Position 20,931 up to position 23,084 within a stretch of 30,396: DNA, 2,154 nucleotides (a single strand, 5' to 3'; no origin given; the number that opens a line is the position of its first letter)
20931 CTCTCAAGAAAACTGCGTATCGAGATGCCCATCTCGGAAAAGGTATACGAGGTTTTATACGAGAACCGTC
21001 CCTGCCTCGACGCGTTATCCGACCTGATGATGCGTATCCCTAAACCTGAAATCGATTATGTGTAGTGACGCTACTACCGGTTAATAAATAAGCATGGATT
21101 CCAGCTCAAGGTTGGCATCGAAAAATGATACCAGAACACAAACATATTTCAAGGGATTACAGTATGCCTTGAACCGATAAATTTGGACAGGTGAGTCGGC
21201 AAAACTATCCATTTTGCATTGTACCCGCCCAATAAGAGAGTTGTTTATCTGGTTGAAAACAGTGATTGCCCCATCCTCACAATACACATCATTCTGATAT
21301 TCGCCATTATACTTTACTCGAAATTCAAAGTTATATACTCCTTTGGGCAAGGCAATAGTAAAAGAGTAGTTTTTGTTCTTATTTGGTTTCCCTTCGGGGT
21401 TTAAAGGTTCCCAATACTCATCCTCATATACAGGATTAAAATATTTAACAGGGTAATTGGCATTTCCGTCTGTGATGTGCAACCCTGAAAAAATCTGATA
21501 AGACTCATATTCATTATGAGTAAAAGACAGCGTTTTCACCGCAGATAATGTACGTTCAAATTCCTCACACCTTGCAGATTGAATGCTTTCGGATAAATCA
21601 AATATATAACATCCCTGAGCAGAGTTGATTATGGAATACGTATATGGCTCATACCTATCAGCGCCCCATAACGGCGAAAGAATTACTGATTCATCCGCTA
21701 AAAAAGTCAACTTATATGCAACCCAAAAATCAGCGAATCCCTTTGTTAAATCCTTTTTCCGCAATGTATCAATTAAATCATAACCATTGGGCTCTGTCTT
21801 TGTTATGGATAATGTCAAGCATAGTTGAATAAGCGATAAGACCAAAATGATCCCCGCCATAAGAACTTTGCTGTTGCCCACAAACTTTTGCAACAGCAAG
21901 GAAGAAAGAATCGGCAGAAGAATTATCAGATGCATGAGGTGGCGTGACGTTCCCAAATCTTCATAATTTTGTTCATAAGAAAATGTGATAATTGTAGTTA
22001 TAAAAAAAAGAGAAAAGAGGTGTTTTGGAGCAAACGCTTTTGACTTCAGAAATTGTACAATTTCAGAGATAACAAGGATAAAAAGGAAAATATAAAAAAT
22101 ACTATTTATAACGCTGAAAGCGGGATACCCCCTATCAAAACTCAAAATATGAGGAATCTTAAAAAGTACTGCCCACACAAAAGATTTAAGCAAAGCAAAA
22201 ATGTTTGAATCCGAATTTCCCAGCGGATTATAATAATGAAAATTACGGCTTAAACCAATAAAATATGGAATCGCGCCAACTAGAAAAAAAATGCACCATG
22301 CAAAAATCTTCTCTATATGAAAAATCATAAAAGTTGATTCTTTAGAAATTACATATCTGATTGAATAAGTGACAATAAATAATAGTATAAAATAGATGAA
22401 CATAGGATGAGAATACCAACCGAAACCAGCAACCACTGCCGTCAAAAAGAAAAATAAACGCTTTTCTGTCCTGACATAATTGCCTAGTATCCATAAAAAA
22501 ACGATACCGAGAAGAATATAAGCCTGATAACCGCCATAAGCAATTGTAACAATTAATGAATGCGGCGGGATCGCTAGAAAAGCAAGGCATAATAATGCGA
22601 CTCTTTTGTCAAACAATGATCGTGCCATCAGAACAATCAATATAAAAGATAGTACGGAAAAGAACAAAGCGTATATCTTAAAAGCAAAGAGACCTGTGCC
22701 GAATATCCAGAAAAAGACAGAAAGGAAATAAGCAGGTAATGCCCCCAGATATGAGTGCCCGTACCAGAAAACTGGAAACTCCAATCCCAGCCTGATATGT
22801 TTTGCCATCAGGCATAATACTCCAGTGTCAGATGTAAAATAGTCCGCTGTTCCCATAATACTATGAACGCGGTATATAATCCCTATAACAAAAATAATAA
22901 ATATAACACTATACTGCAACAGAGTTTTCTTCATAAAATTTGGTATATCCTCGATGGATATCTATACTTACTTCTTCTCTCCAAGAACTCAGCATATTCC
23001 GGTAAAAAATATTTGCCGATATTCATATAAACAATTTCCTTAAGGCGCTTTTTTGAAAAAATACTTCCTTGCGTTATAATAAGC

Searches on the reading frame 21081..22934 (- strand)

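Call 36: search_protein_families(library=pfam, proteins=[window:21081-22934:-], max_evalue=0.00001)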
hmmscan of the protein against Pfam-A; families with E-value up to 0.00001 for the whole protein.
window:21081-22934:- (617 aa): 0 families

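Call 40: search_protein_families(library=padloc, proteins=[window:21081-22934:-], max_evalue=0.001)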
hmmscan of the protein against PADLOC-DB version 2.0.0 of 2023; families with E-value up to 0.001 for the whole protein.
window:21081-22934:- (617 aa): 0 families

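Call 41: search_protein_families(library=pfam, proteins=[window:21081-22934:-], max_evalue=0.05)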
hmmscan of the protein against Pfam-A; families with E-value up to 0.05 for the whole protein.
window:21081-22934:- (617 aa): 1 family
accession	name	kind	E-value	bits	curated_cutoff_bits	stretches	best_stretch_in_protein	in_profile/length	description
PF13231.12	PMT_2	-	2.6e-05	24.9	26.1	1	66-201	5-134/160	Dolichyl-phosphate-mannose-protein mannosyltransferase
